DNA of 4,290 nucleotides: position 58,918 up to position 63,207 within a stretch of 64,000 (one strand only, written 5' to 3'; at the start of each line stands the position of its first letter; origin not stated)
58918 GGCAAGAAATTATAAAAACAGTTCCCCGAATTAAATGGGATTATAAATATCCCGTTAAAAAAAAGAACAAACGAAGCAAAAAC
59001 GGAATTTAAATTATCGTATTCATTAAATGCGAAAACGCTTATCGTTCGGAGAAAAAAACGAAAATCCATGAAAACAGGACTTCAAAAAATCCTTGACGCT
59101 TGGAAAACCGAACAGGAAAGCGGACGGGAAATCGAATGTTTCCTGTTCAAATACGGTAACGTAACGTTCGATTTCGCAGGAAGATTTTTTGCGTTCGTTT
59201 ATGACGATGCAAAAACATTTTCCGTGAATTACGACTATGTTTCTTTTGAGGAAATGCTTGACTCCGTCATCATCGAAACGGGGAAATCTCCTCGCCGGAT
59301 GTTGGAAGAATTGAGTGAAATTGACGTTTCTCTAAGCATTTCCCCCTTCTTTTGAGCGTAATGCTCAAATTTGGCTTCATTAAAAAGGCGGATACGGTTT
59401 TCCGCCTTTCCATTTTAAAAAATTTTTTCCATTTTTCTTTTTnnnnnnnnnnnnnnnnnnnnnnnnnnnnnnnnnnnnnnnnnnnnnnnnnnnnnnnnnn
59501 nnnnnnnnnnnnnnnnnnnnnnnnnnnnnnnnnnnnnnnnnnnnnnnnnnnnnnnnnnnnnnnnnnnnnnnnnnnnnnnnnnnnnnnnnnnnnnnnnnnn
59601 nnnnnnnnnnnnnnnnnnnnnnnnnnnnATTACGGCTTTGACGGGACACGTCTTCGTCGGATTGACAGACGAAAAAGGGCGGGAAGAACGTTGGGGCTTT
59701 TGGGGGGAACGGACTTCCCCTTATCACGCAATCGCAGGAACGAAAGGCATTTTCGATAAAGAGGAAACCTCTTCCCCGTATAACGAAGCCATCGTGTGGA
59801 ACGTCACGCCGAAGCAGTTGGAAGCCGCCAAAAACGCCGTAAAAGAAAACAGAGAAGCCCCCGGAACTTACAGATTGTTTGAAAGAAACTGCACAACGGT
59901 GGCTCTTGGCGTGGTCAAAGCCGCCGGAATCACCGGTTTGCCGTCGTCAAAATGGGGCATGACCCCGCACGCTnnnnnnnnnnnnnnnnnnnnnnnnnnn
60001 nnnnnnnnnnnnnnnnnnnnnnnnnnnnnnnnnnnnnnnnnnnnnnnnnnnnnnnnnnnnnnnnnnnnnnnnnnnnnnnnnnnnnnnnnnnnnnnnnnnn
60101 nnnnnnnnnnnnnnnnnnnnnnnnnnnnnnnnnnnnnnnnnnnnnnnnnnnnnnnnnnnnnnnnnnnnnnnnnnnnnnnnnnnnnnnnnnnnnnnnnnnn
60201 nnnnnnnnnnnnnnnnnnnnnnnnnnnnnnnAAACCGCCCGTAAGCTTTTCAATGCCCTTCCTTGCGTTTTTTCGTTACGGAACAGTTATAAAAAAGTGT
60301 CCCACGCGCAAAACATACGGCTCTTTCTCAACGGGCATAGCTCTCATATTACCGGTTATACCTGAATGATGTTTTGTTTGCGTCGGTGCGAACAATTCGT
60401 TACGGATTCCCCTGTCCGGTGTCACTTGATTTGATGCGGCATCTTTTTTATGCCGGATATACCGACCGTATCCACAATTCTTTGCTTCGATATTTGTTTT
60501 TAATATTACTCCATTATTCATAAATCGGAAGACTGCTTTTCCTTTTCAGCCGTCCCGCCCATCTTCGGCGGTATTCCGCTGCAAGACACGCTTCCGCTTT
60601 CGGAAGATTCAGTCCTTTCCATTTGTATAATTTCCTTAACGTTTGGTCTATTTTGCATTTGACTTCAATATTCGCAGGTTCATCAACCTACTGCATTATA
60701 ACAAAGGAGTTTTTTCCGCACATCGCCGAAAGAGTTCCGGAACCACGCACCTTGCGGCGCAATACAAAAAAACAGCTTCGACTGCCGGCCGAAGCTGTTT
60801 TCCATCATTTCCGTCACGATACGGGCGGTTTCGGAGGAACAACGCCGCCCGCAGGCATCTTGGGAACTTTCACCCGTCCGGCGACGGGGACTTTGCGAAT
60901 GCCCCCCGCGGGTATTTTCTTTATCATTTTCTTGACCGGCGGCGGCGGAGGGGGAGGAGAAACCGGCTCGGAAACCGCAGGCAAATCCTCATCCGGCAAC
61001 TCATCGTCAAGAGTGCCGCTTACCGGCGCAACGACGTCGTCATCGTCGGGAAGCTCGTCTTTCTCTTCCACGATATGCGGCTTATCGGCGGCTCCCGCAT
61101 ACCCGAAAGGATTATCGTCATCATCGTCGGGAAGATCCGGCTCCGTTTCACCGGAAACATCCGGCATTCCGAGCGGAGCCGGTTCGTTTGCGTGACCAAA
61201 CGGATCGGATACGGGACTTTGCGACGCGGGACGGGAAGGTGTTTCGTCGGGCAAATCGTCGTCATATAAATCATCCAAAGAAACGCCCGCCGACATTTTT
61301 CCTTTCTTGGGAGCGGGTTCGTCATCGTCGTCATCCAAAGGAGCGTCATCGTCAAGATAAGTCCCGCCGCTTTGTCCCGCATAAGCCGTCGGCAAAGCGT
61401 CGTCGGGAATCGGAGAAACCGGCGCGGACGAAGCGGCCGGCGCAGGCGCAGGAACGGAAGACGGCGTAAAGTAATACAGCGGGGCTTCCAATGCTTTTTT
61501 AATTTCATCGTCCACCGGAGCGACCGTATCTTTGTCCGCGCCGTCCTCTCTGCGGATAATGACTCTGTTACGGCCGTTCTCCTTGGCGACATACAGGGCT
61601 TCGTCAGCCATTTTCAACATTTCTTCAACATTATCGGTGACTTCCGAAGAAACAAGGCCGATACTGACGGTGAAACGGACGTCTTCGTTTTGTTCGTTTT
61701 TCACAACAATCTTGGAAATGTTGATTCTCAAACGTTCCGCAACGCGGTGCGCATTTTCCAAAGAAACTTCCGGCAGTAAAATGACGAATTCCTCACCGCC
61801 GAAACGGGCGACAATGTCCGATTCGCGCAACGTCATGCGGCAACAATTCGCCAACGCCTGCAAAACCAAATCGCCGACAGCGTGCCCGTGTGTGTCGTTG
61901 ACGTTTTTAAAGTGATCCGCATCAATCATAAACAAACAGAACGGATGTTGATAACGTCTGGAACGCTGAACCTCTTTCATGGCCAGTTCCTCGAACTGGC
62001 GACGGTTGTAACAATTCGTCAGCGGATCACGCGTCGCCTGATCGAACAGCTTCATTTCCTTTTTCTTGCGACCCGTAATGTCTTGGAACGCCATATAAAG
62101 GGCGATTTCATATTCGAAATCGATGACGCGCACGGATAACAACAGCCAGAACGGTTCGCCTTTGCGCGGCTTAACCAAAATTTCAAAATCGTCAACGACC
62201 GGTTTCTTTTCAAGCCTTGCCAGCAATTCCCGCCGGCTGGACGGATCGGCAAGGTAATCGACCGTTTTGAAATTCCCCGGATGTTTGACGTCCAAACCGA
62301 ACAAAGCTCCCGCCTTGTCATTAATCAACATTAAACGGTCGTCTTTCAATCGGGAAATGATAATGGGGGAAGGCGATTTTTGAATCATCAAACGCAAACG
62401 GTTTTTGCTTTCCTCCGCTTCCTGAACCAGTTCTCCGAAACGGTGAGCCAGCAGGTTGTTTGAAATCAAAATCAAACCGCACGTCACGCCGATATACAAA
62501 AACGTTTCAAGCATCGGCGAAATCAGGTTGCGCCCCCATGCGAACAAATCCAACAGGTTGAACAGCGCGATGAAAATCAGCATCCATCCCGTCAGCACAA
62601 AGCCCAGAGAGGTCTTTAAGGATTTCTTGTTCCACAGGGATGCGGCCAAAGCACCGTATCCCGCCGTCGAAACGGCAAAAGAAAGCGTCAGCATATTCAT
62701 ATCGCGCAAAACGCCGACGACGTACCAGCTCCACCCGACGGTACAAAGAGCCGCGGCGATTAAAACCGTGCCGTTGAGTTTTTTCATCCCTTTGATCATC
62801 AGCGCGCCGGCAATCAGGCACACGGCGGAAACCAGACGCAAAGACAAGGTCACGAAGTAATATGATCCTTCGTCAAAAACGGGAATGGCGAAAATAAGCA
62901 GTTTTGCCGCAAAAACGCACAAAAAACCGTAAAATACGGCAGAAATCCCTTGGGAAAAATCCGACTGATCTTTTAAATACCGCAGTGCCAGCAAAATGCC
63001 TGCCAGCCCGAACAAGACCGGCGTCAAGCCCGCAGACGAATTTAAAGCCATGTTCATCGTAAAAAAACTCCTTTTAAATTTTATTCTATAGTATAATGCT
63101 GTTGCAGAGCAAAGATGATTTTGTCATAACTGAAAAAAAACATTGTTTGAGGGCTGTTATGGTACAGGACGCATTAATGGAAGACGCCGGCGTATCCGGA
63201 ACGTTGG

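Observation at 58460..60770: AT-rich islet encoding a lipoprotein, a small protein and a permuted papain-like (LRAT/YiiX-like) enzyme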

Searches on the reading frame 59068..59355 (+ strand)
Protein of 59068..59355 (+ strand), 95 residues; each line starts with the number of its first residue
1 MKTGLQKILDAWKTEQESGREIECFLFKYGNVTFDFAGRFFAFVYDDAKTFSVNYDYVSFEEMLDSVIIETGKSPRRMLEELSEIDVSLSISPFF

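Call 3: search_protein_families(library=pfam, proteins=[window:59068-59355:+], max_evalue=1)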
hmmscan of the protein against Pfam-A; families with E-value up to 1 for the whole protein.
window:59068-59355:+ (95 aa): 1 family
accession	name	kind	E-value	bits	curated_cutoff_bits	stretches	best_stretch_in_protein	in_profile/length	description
PF12065.13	DUF3545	-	0.18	12.2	25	1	69-90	30-51/58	Protein of unknown function (DUF3545)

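Call 4: search_protein_families(library=ncbifam, proteins=[window:59068-59355:+], max_evalue=1)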
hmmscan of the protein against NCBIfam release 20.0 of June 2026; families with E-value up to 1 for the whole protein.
window:59068-59355:+ (95 aa): 0 families

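Call 17: find_homologous_proteins(query=window:59068-59355:+)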
Query window:59068-59355:+ (95 aa): 2 proteins with E <= 0.001 among 2 candidates.
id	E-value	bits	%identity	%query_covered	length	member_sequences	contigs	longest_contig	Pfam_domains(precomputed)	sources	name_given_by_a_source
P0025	2.5e-54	199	97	100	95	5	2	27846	-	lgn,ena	-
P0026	3.6e-38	147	72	98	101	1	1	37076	-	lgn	-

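Call 49: search_protein_families(library=pfam, proteins=[P0026], max_evalue=0.1)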
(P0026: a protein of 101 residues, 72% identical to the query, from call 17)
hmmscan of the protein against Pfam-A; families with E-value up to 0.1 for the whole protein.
P0026 (101 aa): 2 families
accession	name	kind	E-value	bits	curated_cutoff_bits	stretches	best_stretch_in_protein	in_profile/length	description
PF14117.11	DUF4287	-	0.00014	22.3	27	1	59-88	1-30/60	Domain of unknown function (DUF4287)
PF20503.3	DUF6730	-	0.081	14.3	27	0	48-97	32-81/82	Family of unknown function (DUF6730)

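Call 62: find_encoding_contigs(protein=P0025, flank=4000, max_places=4)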
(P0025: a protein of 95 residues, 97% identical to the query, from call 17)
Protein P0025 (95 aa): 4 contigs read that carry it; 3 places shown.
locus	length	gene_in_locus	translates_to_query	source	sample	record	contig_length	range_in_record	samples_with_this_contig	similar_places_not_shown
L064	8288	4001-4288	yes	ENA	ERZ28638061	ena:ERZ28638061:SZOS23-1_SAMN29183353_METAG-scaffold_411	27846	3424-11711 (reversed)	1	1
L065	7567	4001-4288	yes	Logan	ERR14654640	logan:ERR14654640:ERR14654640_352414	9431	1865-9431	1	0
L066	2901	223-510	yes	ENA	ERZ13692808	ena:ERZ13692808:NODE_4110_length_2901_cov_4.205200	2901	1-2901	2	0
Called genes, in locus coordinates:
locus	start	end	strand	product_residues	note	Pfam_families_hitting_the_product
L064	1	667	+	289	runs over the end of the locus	PF03755:YicC-like_N, PF08340:YicC-like_C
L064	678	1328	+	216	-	PF00625:Guanylate_kin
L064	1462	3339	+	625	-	PF08439:Peptidase_M3_N, PF01432:Peptidase_M3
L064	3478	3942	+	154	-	-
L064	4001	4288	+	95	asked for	-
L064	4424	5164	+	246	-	-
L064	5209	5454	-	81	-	-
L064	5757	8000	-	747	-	PF00989:PAS (weak), PF00990:GGDEF, PF22335:Cas10-Cmr2_palm2 (weak)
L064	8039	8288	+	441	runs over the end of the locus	-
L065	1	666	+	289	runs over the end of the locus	PF03755:YicC-like_N, PF08340:YicC-like_C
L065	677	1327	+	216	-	PF00625:Guanylate_kin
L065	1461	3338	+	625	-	PF08439:Peptidase_M3_N, PF01432:Peptidase_M3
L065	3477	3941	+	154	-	-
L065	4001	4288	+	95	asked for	-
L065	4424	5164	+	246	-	-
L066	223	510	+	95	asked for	-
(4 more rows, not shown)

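Call 71: search_protein_families(library=padloc, proteins=[window:59068-59355:+, P0026], max_evalue=1)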
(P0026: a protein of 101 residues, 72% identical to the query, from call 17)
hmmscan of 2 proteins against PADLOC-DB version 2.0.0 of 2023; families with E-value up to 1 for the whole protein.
window:59068-59355:+ (95 aa): 0 families

P0026 (101 aa): 0 families

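Call 72: search_protein_families(library=phrogs, proteins=[window:59068-59355:+, P0026], max_evalue=1)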
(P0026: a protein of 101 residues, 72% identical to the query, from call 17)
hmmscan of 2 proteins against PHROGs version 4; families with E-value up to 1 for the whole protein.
window:59068-59355:+ (95 aa): 0 families

P0026 (101 aa): 3 families
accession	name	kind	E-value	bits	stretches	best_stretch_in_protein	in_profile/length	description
phrog_3896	-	unknown function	0.073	14.1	1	47-81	19-52/62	-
phrog_31768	-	unknown function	0.24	12.7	1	42-99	72-125/127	-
phrog_16369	-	unknown function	0.31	12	1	50-80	4-34/58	-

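Call 74: predict_structure(alignment_id=A5)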
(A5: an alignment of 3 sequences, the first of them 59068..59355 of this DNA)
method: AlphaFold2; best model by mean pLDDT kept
length: 95 residues; sequences in the alignment: 3
mean_pLDDT: 48.0   pTM: 0.35
mean pLDDT of the five models: 48.0, 45.6, 45.0, 42.7, 42.2
residues with pLDDT >= 90: 0; 70-90: 0; 50-70: 40; < 50: 55
segments of 3 or more residues with pLDDT < 50: 1-5, 28-32, 37-57, 74-77, 79-95
pLDDT, mean of each block of 10 residues (from residue 1): 52 60 50 47 38 43 57 49 43 34
secondary structure, 60 per line:
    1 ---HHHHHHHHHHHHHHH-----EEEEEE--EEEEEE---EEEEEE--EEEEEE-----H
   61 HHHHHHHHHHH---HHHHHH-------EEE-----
elements in order: H4-18 E24-29 E32-37 E41-46 E49-54 H60-71 H75-80 E88-90

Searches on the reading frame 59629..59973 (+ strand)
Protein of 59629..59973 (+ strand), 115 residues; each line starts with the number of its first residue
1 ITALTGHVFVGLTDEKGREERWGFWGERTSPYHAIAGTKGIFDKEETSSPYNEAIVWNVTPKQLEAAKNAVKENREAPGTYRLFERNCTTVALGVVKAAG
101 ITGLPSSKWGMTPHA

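Call 60: search_solved_structures(query=A4, max_evalue=10, show_alignments=4)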
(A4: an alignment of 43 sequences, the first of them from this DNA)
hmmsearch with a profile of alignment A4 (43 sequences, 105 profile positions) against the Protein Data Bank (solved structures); distinct sequences matched with E-value up to 10: 8.
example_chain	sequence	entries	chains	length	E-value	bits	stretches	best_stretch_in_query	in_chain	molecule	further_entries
6v98_A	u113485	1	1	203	0.019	18.9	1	77-100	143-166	Cysteine hydrolase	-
6ywe_a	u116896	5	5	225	0.023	18.6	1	49-97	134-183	Related to ribosomal protein YmL20, mitochondrial | 60S ribosomal protein L20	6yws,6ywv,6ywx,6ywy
7whm_A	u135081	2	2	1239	0.2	15.6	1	68-100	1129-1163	PPPDE domain-containing protein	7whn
3ebq_A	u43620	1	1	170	0.57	14.1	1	76-95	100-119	MOLECULE: PPPDE1 (PERMUTED PAPAIN FOLD PEPTIDASES OF DSRNA VIRUSES AND EUKARYOTES 1), UPF0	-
2wp7_A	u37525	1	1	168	0.58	14.1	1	76-95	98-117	PPPDE PEPTIDASE DOMAIN-CONTAINING PROTEIN 2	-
3au7_A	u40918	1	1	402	1.3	12.9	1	3-46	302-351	Putative uncharacterized protein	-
4rvz_Z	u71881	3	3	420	1.6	12.7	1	3-45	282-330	tRNA(Ile2) 2-agmatinylcytidine synthetase TiaS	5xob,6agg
3amt_A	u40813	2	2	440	1.6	12.6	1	3-45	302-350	Putative uncharacterized protein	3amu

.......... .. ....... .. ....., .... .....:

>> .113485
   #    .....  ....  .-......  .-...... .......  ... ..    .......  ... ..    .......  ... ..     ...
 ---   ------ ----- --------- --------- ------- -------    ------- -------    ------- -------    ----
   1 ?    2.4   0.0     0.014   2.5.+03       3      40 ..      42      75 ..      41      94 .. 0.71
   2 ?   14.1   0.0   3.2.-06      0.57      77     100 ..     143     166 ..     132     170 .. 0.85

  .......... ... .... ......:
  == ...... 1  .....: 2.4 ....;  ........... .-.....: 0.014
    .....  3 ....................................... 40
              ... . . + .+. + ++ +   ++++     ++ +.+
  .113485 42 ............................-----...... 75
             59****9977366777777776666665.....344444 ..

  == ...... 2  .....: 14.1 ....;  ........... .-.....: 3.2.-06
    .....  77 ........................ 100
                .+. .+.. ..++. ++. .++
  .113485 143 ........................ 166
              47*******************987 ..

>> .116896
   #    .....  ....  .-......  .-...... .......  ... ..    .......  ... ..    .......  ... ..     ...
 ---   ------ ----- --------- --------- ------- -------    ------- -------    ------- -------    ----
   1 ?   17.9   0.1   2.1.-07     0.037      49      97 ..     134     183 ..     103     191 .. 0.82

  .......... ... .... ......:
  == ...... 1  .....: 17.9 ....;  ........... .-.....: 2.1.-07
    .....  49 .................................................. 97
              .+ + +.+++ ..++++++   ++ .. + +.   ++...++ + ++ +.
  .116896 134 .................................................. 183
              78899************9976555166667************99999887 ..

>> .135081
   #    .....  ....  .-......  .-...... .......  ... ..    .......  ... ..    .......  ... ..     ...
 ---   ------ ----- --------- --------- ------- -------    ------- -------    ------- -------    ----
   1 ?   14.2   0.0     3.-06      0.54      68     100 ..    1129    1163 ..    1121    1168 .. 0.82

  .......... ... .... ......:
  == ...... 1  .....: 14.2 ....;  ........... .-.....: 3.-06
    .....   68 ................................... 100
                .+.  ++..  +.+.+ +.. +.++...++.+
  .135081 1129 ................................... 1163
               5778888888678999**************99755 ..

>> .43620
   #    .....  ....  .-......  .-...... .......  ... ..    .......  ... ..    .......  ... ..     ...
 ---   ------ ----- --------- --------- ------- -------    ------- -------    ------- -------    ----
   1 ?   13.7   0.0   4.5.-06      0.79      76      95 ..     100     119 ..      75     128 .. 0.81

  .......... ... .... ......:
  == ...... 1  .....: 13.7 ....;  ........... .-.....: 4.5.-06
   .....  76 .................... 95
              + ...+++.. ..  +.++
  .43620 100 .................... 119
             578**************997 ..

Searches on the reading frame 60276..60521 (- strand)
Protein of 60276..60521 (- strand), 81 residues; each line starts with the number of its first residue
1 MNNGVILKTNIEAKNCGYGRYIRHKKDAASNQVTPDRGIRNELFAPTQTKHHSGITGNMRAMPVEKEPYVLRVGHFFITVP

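Call 57: list_cluster_members(proteins=[window:60276-60521:-, window:59068-59355:+, window:59491-60231:+])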
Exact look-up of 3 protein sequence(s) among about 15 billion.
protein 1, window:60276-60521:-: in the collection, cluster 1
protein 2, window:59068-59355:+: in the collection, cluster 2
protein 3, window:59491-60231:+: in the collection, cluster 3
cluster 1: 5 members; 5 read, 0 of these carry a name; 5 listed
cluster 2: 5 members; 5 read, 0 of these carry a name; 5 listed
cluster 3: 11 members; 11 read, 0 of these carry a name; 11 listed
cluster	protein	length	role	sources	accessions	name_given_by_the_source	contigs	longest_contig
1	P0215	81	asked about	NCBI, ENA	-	-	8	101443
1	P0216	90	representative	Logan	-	-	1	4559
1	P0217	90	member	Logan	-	-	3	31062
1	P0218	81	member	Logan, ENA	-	-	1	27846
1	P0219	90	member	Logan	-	-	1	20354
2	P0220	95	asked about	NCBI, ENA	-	-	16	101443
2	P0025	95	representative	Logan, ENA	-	-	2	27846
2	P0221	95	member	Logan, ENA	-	-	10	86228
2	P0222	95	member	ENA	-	-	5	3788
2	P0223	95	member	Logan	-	-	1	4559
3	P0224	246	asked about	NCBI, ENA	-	-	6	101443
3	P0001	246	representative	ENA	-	-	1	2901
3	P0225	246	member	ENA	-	-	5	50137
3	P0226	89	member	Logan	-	-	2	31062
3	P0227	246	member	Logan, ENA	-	-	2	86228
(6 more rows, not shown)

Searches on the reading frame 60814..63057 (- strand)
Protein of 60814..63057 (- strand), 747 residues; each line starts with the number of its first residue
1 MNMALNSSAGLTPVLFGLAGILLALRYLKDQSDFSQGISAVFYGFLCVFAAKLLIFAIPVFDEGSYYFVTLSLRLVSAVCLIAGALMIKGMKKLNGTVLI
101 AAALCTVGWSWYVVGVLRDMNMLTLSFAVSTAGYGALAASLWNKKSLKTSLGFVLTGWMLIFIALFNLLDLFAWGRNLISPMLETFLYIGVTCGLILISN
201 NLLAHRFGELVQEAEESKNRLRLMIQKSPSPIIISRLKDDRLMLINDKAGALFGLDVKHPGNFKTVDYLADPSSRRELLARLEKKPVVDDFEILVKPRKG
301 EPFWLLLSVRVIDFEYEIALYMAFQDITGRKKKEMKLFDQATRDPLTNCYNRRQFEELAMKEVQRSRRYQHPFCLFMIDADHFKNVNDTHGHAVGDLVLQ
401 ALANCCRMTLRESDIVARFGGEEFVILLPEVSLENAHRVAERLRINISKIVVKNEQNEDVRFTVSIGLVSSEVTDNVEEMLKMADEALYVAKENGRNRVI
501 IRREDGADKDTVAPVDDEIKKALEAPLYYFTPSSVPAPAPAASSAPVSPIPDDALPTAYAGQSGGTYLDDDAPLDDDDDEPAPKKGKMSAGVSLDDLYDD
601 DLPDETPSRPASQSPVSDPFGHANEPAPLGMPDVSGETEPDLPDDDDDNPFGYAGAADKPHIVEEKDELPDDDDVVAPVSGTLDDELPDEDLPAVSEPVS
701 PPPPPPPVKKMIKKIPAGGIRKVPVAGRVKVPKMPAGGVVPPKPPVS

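Call 3: search_protein_families(library=pfam, proteins=[window:60814-63057:-], max_evalue=1)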
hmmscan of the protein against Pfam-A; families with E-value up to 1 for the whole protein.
window:60814-63057:- (747 aa): 9 families
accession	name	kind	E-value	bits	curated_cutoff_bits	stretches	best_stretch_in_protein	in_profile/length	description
PF00990.26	GGDEF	-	4.5e-46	157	23.8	1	341-498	1-161/161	Diguanylate cyclase, GGDEF domain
PF00989.32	PAS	-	5.9e-07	29.9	22.6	1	220-327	2-113/113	PAS fold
PF13426.13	PAS_9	-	1.9e-05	25.3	27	1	231-328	3-102/103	PAS domain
PF22335.1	Cas10-Cmr2_palm2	-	3.4e-05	24.4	27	1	420-499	58-132/133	Cas10/Cmr2, second palm domain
PF13188.13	PAS_8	-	0.006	16.9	21.8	1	219-261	1-40/65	PAS domain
PF24898.2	GGDEF_GdpP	-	0.0084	16.8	30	1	422-505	46-122/126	Cyclic-di-AMP phosphodiesterase GdpP-like, GGDEF domain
PF17024.10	DMAP1_like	-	0.16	12.6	30.8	1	430-483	27-79/113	Putative DMAP1-like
PF20183.3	DUF6546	-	0.16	11.8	23.5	1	344-384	29-66/202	Family of unknown function (DUF6546)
PF16245.10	DUF4902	-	0.26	11.7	25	1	101-125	53-77/118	Domain of unknown function (DUF4902)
